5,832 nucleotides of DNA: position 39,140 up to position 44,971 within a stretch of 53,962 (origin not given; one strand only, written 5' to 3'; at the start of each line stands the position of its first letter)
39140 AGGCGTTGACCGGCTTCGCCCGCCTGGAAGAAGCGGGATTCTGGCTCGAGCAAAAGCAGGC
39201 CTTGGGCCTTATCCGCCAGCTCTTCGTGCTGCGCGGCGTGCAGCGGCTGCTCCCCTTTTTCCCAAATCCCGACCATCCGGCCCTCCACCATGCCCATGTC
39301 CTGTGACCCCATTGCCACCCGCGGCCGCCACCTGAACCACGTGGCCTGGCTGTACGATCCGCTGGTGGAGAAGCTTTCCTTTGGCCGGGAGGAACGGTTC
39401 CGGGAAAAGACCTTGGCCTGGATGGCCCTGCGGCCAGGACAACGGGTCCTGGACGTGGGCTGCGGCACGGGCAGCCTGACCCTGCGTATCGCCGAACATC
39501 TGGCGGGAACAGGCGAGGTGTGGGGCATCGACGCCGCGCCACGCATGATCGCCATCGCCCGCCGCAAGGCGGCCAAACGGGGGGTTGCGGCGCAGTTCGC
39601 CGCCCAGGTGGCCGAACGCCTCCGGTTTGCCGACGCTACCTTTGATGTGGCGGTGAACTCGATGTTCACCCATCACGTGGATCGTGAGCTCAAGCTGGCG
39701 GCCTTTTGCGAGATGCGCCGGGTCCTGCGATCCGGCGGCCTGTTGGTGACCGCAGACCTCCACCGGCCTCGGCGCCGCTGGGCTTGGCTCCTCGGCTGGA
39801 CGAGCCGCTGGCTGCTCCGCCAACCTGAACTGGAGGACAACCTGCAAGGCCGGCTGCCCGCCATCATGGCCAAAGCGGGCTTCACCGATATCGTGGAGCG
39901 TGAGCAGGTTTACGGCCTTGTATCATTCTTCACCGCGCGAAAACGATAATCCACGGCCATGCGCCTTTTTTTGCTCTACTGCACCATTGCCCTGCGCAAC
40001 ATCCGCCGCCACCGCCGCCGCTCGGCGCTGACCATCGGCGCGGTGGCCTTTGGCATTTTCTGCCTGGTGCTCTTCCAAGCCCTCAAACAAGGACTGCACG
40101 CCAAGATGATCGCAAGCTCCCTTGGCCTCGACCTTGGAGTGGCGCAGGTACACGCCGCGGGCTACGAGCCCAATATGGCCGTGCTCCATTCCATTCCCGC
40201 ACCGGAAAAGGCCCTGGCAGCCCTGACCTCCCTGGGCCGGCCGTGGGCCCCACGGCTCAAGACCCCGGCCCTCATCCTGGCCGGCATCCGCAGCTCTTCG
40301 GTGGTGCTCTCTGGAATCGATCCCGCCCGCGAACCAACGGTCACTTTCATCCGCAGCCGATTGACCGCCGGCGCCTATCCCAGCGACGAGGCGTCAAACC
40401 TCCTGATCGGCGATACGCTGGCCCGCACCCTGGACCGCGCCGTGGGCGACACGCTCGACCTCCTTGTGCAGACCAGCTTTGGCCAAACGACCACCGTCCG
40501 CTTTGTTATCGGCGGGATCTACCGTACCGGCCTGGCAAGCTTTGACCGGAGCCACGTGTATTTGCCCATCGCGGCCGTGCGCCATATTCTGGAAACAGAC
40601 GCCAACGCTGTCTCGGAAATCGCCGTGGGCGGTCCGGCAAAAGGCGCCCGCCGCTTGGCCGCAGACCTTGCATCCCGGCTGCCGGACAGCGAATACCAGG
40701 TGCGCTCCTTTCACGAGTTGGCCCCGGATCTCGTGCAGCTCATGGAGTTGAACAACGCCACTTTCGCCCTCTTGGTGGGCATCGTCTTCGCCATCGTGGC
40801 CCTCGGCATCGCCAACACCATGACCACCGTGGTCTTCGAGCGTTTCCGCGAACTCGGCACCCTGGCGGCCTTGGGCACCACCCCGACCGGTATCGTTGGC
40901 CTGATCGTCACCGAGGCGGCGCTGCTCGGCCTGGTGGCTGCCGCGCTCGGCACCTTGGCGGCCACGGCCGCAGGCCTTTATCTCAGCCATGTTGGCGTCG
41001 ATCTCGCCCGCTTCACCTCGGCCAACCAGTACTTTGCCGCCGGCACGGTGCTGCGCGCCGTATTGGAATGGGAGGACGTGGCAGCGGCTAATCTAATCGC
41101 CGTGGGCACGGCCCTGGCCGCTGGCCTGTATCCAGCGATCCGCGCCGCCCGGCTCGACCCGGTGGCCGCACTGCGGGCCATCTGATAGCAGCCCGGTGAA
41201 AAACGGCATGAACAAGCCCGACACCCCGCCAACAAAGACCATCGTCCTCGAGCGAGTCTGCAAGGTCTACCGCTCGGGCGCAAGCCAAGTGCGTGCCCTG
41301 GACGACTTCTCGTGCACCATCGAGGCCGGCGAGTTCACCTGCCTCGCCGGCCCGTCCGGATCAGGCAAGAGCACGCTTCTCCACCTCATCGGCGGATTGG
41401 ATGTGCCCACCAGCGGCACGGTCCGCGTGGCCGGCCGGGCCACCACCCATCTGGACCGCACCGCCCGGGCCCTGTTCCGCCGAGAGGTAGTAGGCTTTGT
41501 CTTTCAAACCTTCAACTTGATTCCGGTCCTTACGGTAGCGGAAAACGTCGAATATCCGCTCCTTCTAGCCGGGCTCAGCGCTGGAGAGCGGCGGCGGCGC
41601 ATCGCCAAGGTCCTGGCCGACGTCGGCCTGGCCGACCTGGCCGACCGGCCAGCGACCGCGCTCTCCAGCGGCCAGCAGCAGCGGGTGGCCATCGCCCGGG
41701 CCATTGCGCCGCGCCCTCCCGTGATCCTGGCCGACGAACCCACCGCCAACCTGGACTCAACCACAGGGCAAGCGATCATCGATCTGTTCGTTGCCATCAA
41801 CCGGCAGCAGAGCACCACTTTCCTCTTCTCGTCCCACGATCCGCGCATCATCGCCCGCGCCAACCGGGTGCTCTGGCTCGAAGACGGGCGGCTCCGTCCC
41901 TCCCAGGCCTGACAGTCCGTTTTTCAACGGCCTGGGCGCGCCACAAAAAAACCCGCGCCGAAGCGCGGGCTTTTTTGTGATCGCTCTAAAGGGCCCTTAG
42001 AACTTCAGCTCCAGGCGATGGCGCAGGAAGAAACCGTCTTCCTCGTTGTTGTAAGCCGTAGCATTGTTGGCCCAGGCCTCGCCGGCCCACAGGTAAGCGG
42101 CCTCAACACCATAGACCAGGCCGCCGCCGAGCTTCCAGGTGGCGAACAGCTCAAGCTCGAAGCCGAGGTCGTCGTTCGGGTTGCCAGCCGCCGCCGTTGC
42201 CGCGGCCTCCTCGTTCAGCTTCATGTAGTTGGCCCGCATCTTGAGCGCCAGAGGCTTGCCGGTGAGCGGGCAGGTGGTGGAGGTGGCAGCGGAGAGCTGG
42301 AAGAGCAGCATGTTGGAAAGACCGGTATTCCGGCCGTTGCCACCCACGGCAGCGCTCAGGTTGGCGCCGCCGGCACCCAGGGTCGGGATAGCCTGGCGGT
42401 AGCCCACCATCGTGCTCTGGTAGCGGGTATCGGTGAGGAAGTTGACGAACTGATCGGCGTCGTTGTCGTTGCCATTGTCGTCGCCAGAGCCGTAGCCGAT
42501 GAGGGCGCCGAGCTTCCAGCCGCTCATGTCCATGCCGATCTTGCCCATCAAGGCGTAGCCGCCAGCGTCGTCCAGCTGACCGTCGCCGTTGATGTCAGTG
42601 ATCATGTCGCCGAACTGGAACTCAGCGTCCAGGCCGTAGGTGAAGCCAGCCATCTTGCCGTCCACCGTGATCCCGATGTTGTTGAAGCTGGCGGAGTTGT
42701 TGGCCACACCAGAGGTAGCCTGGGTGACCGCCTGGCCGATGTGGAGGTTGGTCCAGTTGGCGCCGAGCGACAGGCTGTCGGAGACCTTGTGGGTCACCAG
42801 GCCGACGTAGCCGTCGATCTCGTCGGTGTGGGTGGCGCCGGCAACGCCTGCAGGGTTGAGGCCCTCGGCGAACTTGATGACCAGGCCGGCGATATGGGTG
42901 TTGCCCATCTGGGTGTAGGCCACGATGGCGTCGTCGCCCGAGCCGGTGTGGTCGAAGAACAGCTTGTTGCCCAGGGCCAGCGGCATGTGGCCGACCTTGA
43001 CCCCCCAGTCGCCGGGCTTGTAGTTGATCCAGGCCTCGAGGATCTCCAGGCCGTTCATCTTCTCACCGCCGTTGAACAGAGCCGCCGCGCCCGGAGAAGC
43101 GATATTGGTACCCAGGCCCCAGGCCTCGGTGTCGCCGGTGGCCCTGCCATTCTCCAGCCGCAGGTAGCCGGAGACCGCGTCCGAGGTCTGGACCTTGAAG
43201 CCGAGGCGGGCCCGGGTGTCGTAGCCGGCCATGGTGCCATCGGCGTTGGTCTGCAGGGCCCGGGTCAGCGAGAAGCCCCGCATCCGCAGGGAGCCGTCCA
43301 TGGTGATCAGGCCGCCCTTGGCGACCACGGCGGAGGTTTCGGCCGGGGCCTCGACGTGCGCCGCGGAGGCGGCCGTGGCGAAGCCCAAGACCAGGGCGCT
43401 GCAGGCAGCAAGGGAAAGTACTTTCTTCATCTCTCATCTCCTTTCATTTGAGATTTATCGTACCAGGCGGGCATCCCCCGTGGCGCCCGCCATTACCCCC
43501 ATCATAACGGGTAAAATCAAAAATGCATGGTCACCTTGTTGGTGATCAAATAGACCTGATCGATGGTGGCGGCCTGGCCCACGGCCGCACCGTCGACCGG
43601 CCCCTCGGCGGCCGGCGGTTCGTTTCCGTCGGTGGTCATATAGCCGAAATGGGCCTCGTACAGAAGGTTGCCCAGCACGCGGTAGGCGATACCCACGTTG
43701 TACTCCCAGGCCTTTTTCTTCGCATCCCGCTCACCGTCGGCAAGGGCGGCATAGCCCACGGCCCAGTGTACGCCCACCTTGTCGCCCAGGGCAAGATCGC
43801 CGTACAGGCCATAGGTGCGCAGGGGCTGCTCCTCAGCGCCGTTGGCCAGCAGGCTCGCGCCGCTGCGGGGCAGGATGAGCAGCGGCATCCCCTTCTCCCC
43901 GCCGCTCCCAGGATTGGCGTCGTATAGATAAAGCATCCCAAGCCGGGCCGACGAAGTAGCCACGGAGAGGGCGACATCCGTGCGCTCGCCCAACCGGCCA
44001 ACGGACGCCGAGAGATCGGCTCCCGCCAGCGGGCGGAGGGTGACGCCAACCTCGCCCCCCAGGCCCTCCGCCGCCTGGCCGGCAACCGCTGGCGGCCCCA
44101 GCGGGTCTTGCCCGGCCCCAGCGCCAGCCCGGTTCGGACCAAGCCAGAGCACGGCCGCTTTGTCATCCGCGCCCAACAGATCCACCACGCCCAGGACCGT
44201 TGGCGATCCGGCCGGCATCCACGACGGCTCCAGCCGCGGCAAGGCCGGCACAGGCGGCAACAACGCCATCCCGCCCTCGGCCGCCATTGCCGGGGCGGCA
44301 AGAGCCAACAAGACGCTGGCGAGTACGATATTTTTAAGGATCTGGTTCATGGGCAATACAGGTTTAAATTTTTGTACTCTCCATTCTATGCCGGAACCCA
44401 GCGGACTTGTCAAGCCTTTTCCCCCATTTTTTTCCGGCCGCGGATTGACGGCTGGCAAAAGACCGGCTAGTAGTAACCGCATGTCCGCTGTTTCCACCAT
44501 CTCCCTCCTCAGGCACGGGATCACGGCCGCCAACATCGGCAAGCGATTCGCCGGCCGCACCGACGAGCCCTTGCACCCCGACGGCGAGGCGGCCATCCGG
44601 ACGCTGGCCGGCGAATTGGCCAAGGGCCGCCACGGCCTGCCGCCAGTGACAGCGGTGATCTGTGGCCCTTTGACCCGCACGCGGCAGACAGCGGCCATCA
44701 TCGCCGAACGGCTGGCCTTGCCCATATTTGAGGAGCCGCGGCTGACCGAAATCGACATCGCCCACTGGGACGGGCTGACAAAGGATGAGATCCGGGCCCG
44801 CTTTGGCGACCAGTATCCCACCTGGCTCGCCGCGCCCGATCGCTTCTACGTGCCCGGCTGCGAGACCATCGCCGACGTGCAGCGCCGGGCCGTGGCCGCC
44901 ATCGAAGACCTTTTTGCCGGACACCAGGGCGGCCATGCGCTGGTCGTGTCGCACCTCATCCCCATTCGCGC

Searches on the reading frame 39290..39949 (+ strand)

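Call 15: search_protein_families(library=pfam, proteins=[window:39290-39949:+], max_evalue=0.001)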
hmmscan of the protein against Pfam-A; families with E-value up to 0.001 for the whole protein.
window:39290-39949:+ (219 aa): 14 families
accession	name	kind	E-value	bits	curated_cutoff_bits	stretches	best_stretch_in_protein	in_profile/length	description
PF13649.12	Methyltransf_25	-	2.2e-25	89.6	27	1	53-150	1-97/97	Methyltransferase domain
PF08241.18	Methyltransf_11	-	4.8e-22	78.9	21.2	1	54-153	1-94/95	Methyltransferase domain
PF01209.24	Ubie_methyltran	-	1.8e-21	77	20.1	1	16-160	14-157/233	ubiE/COQ5 methyltransferase family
PF13847.12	Methyltransf_31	-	4.7e-20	72.2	27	1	48-158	2-113/145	Methyltransferase domain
PF08242.18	Methyltransf_12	-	1.2e-15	58.4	30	1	54-152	1-98/98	Methyltransferase domain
PF13489.12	Methyltransf_23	-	1.2e-13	51.6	27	1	39-170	11-132/164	Methyltransferase domain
PF02353.26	CMAS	-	6.4e-09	36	27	1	40-176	53-186/273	Mycolic acid cyclopropane synthetase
PF06325.19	PrmA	-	1.3e-07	31.8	22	1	47-127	159-236/296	Ribosomal protein L11 methyltransferase (PrmA)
PF01135.25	PCMT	-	1.4e-07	31.9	20.3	1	40-100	64-124/210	Protein-L-isoaspartate(D-aspartate) O-methyltransferase (PCMT)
PF05175.20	MTS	-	1.4e-06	28.5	23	1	49-153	31-137/170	Methyltransferase small domain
PF01728.25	FtsJ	-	7.6e-06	26.4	24.1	1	47-159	19-142/181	FtsJ-like methyltransferase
PF03141.22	Methyltransf_29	-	2.4e-05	23.6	23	1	52-155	120-218/506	Putative S-adenosyl-L-methionine-dependent methyltransferase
PF07021.18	MetW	-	0.0001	22.5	21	1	46-124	10-82/193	Methionine biosynthesis protein MetW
PF13679.12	Methyltransf_32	-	0.00028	21.3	27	1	49-106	25-85/143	Methyltransferase domain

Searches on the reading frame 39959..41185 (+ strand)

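Call 15: search_protein_families(library=pfam, proteins=[window:39959-41185:+], max_evalue=0.001)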
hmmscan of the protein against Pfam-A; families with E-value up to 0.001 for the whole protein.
window:39959-41185:+ (408 aa): 2 families
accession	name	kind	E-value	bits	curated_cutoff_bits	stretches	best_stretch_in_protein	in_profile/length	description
PF02687.27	FtsX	-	3.6e-16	59.7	25.5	1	271-401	2-120/120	FtsX-like permease C-terminal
PF12704.14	MacB_PCD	-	3.2e-10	41.1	27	1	22-222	1-188/207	MacB-like periplasmic core domain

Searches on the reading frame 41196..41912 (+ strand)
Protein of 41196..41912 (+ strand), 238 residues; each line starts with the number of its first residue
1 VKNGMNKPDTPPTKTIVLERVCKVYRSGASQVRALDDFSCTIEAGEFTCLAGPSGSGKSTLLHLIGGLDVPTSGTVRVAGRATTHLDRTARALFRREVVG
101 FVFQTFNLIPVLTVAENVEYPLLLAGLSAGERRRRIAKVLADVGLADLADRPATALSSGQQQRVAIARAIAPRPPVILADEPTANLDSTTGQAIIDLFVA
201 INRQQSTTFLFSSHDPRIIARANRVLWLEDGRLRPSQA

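Call 15: search_protein_families(library=pfam, proteins=[window:41196-41912:+], max_evalue=0.001)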
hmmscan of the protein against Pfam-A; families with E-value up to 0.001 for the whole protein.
window:41196-41912:+ (238 aa): 6 families
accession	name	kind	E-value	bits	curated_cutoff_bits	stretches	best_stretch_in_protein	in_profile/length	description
PF00005.33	ABC_tran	-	5.8e-35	121.3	25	1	35-184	1-137/137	ABC transporter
PF13304.12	AAA_21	-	3.9e-09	37.4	27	1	149-219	231-303/304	AAA domain, putative AbiEii toxin, Type IV TA system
PF02463.25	SMC_N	-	0.00012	22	40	0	155-226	136-209/220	RecF/RecN/SMC N terminal domain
PF03193.22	RsgA_GTPase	-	0.0002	21.7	30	1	24-85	86-149/174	RsgA GTPase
PF13191.12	AAA_16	-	0.00027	21.9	32.6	1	31-193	8-151/167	AAA ATPase domain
PF13555.12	AAA_29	-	0.00042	20.4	27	1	40-62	17-39/61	P-loop containing region of AAA domain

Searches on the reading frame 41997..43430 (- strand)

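Call 15: search_protein_families(library=pfam, proteins=[window:41997-43430:-], max_evalue=0.001)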
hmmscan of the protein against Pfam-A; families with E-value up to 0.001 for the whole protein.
window:41997-43430:- (477 aa): 1 family
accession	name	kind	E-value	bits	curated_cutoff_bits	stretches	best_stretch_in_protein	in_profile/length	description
PF13372.12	Alginate_exp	-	8.1e-07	28.6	25.2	0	249-340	199-288/395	Alginate export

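Call 75: search_protein_families(library=pfam, proteins=[window:41997-43430:-], max_evalue=0.01)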
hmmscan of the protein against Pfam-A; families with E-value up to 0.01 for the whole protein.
window:41997-43430:- (477 aa): 1 family
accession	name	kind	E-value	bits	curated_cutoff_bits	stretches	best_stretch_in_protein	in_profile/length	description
PF13372.12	Alginate_exp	-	8.1e-07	28.6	25.2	1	249-340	199-288/395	Alginate export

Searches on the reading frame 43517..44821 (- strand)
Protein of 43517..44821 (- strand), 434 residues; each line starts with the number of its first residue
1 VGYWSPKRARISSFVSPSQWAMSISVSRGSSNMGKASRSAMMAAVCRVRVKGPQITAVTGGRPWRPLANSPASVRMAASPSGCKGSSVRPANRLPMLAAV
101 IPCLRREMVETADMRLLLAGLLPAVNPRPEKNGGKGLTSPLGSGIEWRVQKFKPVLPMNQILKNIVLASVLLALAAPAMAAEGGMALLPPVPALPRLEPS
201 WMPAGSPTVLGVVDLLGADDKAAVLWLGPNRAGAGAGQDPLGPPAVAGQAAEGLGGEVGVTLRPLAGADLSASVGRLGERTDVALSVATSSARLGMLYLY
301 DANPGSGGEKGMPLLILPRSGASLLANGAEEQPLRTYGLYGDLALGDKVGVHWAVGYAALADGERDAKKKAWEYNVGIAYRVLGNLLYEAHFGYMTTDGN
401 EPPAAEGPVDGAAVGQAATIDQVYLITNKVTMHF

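Call 15: search_protein_families(library=pfam, proteins=[window:43517-44821:-], max_evalue=0.001)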
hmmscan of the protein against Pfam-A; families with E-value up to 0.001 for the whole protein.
window:43517-44821:- (434 aa): 0 families

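Call 75: search_protein_families(library=pfam, proteins=[window:43517-44821:-], max_evalue=0.01)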
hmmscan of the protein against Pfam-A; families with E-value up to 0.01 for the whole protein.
window:43517-44821:- (434 aa): 1 family
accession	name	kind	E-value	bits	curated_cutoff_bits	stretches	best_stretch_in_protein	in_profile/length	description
PF13609.12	Porin_4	-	0.0061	16.8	27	0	246-399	176-309/310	Gram-negative porin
